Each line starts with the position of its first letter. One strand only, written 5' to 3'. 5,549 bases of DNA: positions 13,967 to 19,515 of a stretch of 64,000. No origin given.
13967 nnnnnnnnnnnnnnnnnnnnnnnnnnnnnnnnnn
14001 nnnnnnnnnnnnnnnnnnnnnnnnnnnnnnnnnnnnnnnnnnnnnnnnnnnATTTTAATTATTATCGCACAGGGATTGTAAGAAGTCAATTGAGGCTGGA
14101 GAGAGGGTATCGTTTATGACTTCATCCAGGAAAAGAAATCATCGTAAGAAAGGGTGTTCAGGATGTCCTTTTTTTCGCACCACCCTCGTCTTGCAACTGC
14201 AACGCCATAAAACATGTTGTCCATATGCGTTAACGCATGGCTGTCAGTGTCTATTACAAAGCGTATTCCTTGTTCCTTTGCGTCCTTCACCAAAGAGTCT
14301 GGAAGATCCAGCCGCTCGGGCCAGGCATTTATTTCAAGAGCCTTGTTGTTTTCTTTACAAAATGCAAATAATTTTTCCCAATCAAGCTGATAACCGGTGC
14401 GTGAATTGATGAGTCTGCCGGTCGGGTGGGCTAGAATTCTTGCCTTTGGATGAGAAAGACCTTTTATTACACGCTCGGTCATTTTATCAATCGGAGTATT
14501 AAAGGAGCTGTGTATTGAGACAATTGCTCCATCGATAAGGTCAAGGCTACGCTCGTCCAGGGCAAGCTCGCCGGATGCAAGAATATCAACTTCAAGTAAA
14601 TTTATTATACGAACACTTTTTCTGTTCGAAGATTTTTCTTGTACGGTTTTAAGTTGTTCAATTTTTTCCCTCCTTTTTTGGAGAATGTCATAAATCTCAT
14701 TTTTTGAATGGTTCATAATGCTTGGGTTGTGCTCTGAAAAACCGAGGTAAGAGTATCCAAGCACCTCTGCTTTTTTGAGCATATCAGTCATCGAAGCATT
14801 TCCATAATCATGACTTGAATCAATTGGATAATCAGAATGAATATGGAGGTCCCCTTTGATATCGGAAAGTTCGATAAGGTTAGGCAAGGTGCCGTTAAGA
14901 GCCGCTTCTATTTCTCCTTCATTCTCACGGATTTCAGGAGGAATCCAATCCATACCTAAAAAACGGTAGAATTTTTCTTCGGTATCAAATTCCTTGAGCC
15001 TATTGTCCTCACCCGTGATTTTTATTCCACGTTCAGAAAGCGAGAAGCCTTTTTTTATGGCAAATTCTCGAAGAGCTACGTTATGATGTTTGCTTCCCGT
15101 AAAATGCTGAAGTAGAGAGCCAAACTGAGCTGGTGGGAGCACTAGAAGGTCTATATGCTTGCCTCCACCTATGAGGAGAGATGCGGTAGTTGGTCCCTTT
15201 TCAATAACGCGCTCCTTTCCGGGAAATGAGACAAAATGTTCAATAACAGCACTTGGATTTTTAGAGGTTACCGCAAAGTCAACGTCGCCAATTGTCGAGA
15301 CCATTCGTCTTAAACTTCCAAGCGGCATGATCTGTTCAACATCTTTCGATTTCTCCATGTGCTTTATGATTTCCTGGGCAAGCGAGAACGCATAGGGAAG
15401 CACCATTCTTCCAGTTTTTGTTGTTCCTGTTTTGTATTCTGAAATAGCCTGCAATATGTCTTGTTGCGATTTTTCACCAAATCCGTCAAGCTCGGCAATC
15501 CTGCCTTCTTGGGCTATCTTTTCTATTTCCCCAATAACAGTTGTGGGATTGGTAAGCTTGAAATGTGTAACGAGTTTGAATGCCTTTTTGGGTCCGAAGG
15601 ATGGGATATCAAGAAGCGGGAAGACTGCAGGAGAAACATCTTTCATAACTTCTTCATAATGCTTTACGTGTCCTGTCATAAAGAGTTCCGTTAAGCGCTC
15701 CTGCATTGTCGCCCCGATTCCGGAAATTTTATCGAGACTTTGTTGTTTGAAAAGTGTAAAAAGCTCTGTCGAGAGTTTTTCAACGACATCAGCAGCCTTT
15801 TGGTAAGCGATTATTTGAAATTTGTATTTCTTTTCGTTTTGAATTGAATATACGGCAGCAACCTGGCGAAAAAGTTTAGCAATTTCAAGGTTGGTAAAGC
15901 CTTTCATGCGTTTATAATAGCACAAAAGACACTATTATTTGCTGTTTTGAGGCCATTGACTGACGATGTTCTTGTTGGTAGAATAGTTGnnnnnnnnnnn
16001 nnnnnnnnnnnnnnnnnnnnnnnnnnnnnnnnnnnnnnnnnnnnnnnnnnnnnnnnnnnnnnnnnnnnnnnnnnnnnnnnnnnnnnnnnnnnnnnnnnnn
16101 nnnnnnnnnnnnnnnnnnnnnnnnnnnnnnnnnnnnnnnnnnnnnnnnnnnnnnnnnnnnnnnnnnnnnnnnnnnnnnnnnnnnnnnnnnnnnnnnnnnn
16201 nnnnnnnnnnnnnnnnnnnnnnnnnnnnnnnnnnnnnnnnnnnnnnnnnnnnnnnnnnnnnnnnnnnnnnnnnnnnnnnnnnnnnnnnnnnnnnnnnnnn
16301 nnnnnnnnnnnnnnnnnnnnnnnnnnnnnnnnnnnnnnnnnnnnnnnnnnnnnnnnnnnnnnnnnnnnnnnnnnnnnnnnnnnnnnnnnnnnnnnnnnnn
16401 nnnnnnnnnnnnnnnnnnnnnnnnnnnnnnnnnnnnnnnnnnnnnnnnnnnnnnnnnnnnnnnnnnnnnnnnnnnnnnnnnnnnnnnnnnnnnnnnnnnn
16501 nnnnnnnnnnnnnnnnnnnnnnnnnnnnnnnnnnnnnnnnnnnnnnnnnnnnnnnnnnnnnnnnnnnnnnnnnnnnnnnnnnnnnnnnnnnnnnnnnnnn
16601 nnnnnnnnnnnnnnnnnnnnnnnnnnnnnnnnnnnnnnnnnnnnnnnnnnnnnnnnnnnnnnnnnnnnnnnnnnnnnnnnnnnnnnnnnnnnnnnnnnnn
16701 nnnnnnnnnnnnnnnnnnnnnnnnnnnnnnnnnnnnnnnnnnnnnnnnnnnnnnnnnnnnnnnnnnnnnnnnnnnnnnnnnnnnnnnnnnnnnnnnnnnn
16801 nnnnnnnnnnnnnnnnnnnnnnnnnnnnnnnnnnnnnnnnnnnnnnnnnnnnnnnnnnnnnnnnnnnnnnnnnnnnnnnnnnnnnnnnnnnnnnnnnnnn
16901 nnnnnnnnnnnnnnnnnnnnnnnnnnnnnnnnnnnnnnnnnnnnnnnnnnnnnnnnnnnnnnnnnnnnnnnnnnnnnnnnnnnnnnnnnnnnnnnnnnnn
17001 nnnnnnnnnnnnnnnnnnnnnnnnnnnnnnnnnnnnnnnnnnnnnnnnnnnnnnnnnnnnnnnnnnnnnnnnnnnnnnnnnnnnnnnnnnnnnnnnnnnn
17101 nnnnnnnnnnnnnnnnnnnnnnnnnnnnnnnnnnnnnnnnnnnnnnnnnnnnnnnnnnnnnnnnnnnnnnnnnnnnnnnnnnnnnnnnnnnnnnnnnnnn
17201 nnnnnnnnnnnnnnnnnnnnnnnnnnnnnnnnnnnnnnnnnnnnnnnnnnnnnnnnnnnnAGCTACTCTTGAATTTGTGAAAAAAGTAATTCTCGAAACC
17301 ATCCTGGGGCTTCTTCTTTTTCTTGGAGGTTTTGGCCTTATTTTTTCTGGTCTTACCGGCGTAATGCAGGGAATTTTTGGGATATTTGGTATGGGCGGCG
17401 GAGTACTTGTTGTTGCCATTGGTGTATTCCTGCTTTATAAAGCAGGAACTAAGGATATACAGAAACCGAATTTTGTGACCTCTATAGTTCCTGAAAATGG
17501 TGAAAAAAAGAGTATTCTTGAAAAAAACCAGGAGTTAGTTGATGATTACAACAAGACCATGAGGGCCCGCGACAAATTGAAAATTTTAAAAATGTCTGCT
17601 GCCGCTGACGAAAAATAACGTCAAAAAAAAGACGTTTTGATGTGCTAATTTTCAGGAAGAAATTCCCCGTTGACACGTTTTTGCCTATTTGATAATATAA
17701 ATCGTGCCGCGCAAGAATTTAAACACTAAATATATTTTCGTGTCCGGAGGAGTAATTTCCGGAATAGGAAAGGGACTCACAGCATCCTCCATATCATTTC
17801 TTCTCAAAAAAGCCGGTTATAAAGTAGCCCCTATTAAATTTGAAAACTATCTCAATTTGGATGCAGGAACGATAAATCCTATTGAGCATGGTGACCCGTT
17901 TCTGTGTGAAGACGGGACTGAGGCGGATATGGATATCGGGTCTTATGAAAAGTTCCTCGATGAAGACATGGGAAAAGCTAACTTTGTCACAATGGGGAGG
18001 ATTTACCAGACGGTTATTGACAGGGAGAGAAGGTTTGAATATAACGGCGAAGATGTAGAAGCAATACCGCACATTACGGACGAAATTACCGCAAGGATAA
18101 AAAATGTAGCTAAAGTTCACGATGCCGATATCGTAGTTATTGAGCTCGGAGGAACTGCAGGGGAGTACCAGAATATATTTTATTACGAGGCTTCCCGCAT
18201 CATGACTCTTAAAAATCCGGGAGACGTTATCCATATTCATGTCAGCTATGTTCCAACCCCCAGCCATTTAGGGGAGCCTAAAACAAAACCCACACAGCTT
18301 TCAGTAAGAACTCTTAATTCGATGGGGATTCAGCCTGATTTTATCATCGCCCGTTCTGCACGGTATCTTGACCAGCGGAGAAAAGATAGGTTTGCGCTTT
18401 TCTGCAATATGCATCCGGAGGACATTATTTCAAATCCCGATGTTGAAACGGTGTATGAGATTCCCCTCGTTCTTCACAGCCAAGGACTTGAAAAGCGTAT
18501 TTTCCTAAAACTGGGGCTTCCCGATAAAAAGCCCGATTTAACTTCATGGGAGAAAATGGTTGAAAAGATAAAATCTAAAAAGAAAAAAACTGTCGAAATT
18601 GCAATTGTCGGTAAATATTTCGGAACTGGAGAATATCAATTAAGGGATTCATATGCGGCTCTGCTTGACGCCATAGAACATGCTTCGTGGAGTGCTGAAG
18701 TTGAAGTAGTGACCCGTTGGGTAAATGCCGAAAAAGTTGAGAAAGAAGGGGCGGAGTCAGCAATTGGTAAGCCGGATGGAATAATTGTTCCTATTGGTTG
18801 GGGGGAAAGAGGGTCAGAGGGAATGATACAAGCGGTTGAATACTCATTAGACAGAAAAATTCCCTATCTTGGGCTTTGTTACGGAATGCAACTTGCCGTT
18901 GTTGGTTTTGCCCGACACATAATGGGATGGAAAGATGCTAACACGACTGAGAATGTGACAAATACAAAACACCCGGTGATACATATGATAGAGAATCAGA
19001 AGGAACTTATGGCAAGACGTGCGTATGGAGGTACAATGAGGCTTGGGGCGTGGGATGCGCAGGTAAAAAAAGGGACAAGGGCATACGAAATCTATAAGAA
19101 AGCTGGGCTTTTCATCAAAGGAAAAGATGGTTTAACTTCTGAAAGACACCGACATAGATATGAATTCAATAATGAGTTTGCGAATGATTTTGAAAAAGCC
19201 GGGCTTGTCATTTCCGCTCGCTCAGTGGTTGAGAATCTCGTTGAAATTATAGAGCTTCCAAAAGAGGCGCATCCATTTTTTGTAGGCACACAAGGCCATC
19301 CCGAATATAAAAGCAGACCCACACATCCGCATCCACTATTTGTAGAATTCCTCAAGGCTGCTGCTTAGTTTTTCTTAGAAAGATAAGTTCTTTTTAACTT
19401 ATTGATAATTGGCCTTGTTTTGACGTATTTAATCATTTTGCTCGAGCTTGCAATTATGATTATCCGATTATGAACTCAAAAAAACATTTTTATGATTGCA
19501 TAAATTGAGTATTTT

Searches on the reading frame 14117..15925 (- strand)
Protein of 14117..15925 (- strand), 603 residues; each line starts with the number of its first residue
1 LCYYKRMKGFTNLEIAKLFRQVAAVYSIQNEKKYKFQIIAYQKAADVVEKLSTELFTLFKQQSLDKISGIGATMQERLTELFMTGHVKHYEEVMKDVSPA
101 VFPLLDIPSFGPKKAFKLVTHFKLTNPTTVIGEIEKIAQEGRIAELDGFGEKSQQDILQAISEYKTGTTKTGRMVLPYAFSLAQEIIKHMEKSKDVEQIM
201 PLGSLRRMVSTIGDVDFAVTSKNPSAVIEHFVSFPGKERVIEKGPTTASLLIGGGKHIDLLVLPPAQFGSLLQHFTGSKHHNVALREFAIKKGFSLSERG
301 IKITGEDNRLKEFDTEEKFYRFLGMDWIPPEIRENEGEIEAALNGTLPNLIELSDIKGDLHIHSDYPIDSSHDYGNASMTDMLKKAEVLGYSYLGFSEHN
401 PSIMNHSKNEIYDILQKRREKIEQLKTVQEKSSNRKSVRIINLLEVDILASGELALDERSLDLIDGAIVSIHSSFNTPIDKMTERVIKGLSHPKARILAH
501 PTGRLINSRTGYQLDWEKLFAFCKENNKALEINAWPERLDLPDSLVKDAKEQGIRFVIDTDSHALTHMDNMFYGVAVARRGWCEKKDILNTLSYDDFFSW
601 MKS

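Call 29: search_protein_families(library=pfam, proteins=[window:14117-15925:-], max_evalue=0.00001)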
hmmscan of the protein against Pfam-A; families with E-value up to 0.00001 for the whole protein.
window:14117-15925:- (603 aa): 3 families
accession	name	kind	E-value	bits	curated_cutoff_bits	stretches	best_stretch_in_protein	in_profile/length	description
PF14791.11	DNA_pol_B_thumb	-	1.2e-21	76.8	25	1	272-334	2-63/63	DNA polymerase beta thumb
PF14716.13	HHH_8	-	1.3e-11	45.1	30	1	11-86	2-72/73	Helix-hairpin-helix domain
PF02811.25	PHP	-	3.1e-07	31.3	26.4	1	359-533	1-162/164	PHP domain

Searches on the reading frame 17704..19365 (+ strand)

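Call 29: search_protein_families(library=pfam, proteins=[window:17704-19365:+], max_evalue=0.00001)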
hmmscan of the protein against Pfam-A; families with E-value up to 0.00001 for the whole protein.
window:17704-19365:+ (554 aa): 2 families
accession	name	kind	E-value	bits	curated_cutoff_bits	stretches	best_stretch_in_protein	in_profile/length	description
PF06418.20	CTP_synth_N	-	1.6e-96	323.2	26.1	1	9-271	1-264/265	CTP synthase N-terminus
PF00117.34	GATase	-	3.2e-28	99.1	22.8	1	313-551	2-189/190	Glutamine amidotransferase class-I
